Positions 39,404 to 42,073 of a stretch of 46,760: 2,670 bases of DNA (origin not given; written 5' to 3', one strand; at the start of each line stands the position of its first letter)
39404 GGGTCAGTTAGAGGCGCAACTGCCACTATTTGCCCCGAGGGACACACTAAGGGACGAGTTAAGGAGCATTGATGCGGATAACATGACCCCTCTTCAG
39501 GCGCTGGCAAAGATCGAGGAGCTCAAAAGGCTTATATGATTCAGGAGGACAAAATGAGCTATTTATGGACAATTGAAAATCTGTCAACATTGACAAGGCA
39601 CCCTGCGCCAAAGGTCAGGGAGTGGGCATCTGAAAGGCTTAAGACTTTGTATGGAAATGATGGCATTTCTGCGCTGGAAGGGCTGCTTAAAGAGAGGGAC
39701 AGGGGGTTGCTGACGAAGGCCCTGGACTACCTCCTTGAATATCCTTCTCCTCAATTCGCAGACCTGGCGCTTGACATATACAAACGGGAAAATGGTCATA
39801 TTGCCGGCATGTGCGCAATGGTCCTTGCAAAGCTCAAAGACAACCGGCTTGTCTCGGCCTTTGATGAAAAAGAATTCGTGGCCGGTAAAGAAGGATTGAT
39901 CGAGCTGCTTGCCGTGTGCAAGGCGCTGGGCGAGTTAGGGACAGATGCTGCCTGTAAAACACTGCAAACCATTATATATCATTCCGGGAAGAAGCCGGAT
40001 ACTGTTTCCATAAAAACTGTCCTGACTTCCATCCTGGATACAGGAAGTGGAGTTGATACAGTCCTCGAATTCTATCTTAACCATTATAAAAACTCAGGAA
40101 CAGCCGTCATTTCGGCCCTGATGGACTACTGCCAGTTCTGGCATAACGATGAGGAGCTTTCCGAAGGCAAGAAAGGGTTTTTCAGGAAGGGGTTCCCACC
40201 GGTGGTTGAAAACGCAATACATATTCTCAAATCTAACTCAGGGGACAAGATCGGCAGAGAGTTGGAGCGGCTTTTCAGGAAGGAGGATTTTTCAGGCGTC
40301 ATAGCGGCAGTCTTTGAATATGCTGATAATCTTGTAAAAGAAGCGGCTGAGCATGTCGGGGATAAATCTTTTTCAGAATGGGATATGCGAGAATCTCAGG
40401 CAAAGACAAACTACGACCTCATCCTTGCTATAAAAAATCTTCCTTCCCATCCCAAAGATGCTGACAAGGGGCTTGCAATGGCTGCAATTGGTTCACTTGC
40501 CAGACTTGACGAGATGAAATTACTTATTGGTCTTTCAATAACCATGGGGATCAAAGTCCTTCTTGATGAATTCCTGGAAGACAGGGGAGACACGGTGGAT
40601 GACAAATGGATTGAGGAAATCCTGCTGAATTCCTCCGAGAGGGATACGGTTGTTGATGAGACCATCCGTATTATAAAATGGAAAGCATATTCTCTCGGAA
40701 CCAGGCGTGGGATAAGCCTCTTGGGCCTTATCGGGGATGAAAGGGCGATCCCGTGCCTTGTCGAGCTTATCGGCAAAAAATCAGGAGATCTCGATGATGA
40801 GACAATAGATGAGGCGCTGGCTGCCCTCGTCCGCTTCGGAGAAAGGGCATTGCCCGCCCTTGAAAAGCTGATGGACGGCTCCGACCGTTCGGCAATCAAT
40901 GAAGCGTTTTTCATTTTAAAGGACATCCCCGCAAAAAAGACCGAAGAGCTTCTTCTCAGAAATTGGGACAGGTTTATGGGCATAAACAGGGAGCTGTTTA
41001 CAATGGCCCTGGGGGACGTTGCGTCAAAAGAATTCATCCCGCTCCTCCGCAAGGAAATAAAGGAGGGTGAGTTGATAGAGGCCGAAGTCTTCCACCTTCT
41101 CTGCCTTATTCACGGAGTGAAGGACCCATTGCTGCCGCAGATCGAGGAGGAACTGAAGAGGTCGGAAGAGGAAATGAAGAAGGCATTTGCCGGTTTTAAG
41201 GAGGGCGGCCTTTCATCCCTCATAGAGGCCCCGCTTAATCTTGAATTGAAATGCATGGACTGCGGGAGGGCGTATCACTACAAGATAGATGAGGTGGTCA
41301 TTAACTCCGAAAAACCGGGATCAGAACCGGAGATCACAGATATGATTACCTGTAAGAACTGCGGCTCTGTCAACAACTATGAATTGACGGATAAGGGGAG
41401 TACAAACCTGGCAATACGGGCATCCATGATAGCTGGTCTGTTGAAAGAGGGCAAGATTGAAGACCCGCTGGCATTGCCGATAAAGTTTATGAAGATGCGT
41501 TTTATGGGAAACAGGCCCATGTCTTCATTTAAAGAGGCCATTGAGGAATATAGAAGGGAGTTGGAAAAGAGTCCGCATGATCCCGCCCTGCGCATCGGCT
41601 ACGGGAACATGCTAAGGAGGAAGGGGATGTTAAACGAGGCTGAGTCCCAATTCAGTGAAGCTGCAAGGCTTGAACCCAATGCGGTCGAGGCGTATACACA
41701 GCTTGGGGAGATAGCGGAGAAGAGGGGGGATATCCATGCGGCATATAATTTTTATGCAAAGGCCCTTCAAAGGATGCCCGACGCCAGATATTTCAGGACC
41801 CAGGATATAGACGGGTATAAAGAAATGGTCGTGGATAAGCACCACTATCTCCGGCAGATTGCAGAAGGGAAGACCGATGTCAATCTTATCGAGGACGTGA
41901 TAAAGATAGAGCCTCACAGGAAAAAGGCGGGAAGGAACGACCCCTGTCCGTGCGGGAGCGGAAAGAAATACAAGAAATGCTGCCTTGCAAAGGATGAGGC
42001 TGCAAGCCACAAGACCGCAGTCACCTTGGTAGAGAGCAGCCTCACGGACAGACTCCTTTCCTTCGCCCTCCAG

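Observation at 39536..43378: Giant orphan protein (HEAT / Zn-ribbon / TPR / SEC-C / unknown / DUF2384-like) immediately downstream of mutS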

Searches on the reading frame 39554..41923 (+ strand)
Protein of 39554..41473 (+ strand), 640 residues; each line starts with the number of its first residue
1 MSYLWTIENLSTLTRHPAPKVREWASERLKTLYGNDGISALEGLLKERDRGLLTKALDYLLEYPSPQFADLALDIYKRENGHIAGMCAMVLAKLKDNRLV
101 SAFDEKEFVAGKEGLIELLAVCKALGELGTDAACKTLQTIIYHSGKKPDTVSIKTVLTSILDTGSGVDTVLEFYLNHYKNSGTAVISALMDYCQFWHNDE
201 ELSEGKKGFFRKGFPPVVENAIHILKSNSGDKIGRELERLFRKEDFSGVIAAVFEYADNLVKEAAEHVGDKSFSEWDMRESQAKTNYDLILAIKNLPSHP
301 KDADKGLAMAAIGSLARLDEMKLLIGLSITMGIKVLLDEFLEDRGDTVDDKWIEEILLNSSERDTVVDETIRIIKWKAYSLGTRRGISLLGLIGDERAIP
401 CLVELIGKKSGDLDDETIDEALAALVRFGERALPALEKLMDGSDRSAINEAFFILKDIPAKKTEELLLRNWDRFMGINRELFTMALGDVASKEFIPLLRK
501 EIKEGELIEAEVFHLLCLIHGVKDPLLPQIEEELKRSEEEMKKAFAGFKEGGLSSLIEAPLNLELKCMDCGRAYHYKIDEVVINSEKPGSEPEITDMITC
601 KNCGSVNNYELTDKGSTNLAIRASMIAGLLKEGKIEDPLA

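Call 49: find_homologous_proteins(query=window:39554-41473:+, max_evalue=0.001)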
Query window:39554-41473:+ (640 aa): 1 proteins with E <= 0.001 among 8000 candidates.
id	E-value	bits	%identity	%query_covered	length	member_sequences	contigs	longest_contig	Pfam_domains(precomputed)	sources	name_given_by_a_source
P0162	5.3e-234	796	67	84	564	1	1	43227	PF13646.13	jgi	jgi:HEAT repeat protein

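Call 50: find_encoding_contigs(protein=P0162, flank=10000, max_places=3)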
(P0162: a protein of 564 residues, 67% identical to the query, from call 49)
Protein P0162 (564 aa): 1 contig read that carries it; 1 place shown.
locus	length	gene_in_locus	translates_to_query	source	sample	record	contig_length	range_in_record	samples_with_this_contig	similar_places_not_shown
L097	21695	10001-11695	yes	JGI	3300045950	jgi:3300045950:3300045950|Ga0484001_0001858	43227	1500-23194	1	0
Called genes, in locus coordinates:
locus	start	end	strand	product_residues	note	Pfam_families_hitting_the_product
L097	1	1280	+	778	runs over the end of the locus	PF02384:N6_Mtase (faint), PF07669:Eco57I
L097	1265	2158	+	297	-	PF01555:N6_N4_Mtase, PF01170:UPF0020 (faint), PF01555:N6_N4_Mtase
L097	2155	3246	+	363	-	PF13091:PLDc_2 (weak)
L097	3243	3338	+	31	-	-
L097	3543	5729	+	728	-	PF00270:DEAD, PF00271:Helicase_C, PF16124:RecQ_Zn_bind, PF09382:RQC, PF00570:HRDC, PF14493:HTH_40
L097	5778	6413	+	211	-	-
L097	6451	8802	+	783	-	PF00176:SNF2-rel_dom, PF00270:DEAD (weak), PF04851:ResIII, PF00271:Helicase_C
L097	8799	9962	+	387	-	-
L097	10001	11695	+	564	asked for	PF13646:HEAT_2 (weak)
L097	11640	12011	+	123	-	PF09722:Xre_MbcA_ParS_C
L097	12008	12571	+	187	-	-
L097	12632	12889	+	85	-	PF02537:CRCB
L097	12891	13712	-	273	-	PF02463:SMC_N (faint), PF00005:ABC_tran, PF13304:AAA_21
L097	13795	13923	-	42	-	-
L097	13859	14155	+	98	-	-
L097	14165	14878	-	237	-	PF02361:CbiQ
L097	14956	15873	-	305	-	PF01891:CbiM, PF13190:PDGLE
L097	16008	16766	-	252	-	PF13557:Phenol_MetA_deg, PF27733:UCP029691 (weak), PF13609:Porin_4 (weak)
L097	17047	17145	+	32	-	-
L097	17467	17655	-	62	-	PF10133:CooT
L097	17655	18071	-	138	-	PF12953:DUF3842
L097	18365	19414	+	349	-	PF13489:Methyltransf_23, PF01209:Ubie_methyltran, PF13847:Methyltransf_31, PF08241:Methyltransf_11, PF08242:Methyltransf_12, PF13649:Methyltransf_25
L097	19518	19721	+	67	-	PF09723:Zn_ribbon_8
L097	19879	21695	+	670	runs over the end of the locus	PF00456:Transketolase_N, PF02779:Transket_pyr, PF22613:Transketolase_C_1, PF02780:Transketolase_C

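Call 68: find_related_loci(query=A6, collection=metagenome_contigs, flank=10000)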
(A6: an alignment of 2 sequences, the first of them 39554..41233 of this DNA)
Query A6 (560 aa) in metagenome_contigs; peptide patterns used: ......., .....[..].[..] (x = any residue, [..] = any of these).
97 stretches matched a pattern, but none encodes a relative of the query by tblastn (E <= 1e-3).

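Call 72: predict_structure(alignment_id=A5)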
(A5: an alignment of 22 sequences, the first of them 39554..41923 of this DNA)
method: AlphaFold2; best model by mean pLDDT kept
length: 790 residues; sequences in the alignment: 22
mean_pLDDT: 89.8   pTM: 0.78
mean pLDDT of the five models: 89.8, 89.1, 89.0, 87.6, 87.4
residues with pLDDT >= 90: 556; 70-90: 180; 50-70: 36; < 50: 18
segments of 3 or more residues with pLDDT < 50: 773-790
pLDDT, mean of each block of 10 residues (from residue 1): 90 96 96 94 92 96 97 97 97 98 92 92 97 95 76 93 93 92 94 90 67 86 91 95 95 98 95 94 96 91 93 97 94 95 94 96 97 94 96 97 88 89 96 95 89 96 97 92 97 96 92 97 94 91 76 72 91 91 78 85 88 90 87 81 77 65 87 93 87 89 96 95 89 95 87 88 86 47 39
secondary structure, 60 per line:
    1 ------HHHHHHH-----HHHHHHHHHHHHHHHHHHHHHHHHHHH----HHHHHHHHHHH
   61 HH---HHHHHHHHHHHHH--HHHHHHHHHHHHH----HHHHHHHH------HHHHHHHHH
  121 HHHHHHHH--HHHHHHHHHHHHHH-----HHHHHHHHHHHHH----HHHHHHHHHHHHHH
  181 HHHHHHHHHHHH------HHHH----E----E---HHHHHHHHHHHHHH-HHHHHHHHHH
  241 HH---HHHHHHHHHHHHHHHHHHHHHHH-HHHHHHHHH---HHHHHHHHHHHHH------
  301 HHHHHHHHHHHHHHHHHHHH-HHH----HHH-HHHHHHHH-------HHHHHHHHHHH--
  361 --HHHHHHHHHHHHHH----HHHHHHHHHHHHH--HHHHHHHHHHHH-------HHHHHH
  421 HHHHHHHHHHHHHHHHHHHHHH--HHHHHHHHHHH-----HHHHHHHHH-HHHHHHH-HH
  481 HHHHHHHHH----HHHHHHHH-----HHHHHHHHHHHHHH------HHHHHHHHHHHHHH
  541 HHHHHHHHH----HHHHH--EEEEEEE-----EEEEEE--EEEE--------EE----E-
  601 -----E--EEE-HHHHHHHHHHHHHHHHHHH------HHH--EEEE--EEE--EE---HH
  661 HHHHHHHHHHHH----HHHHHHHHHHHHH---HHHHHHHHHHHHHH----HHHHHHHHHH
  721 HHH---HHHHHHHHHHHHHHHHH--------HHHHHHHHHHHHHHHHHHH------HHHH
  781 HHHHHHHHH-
elements in order (helices of 4 or more, strands of 3 or more residues): H7-13 H19-45 H50-62 H66-78 H81-93 H98-105 H112-128 H131-144 H150-162 H167-192 H199-202 H216-229 H231-242 H246-268 H270-278 H282-294 H301-320 H333-340 H348-358 H363-376 H381-393 H396-407 H415-442 H445-455 H461-469 H471-477 H479-489 H494-501 H507-520 H527-549 H554-558 E561-567 E573-578 E581-584 E609-611 H613-631 E643-646 E649-651 H659-672 H677-689 H693-706 H711-723 H727-743 H752-770 H777-789

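Call 74: search_protein_families(library=pfam, proteins=[L097:6451-8799:+, L097:8799-9959:+, L097:5778-6410:+, L097:12008-12568:+], max_evalue=0.01)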
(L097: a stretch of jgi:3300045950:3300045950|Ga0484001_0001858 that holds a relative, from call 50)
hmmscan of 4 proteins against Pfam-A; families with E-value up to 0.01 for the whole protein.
L097:6451-8799:+ (783 aa): 4 families
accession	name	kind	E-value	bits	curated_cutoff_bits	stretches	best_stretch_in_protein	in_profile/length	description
PF00176.29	SNF2-rel_dom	-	3.3e-33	115.5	24.9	1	280-540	1-268/290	SNF2-related domain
PF00271.37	Helicase_C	-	9.1e-24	84.3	23.5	1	573-680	2-110/110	Helicase conserved C-terminal domain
PF04851.21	ResIII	-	2.3e-16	60.6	22.5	1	280-430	7-163/164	Type III restriction enzyme, res subunit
PF00270.35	DEAD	-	8.3e-06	26.1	26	1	281-430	4-161/167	DEAD/DEAH box helicase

L097:8799-9959:+ (387 aa): 0 families

L097:5778-6410:+ (211 aa): 0 families

L097:12008-12568:+ (187 aa): 1 family
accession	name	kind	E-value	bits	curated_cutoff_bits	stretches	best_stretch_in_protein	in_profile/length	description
PF14213.11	DUF4325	-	4.4e-05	23.6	23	1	26-73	1-45/64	STAS-like domain of unknown function (DUF4325)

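Call 76: fold_search(model_id=the predicted structure, library=pdb)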
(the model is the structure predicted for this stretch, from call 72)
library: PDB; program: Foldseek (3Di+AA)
matches with E <= 10: 1281; with E <= 0.001: 12
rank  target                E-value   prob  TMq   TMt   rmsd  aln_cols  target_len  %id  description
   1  6fsq                  8.4e-06  1.00  0.22  0.43  12.4       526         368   16  Structure of A3_bGFPD, an artificial bi-domain protein based on two different alphaRep domains : A3 and a GFP binding do (released 2018-08-08)
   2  6sb0_A                3.2e-05  1.00  0.19  0.08  40.3      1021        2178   11  cryo-EM structure of mTORC1 bound to PRAS40-fused active RagA/C GTPases (released 2019-10-16)
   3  9im6_A                8.2e-05  1.00  0.20  0.16  33.2       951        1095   11  Structure of influenza A virus RNA polymerase PB1 and nuclear import host factor RanBP5 complex (released 2024-11-27)
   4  6bcx_A                8.6e-05  1.00  0.18  0.08  42.5      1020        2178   12  mTORC1 structure refined to 3.0 angstroms (released 2017-12-20)
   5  6xu2_A                3.1e-04  1.00  0.20  0.16  33.1       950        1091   11  Human karyopherin RanBP5 (isoform-3) (released 2020-04-22)
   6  6eou                  3.4e-04  1.00  0.11  0.25  19.6       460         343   16  O-GlcNAc transferase TPR domain with the intellectual disability associated mutation L254F (released 2018-05-09)
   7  6bq1_B                3.5e-04  0.99  0.14  0.15  32.1       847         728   12  Human PI4KIIIa lipid kinase complex (released 2017-12-13)
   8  4rv1_D                3.8e-04  0.99  0.13  0.20  25.2       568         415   14  Crystal Structure of Engineered Protein. Northeast Structural Genomics Consortium (NESG) Target OR497. (released 2014-12-10)
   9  3w3y_A                6.1e-04  1.00  0.20  0.16  31.1       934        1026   13  Crystal structure of Kap121p bound to Nup53p (released 2013-04-10)
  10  2z5o_A                6.6e-04  1.00  0.21  0.20  28.4       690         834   12  Complex of Transportin 1 with JKTBP NLS (released 2007-10-23)
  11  6xte_A                7.8e-04  1.00  0.21  0.17  31.4       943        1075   12  Human karyopherin RanBP5 (isoform-1) (released 2020-04-22)
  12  9hvq_Q                7.8e-04  0.99  0.16  0.15  35.2       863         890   11  Structure of the transcribing Pol II-DSIF-PAF-SPT6-RECQL5 complex (released 2025-07-16)
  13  3w3u                  1.0e-03  1.00  0.21  0.17  30.6       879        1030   13  Crystal structure of Kap121p mutant R349A/Q350A/D353A/E396A/N430K/D438A/N477A (released 2013-04-10)
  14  5dse_C                1.2e-03  0.97  0.14  0.15  34.6       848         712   14  Crystal Structure of the TTC7B/Hyccin Complex (released 2015-12-02)
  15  7p3x_B                1.6e-03  1.00  0.16  0.20  27.3       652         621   11  Homology model of the full-length AP-3 complex in a compact open conformation (released 2021-09-29)
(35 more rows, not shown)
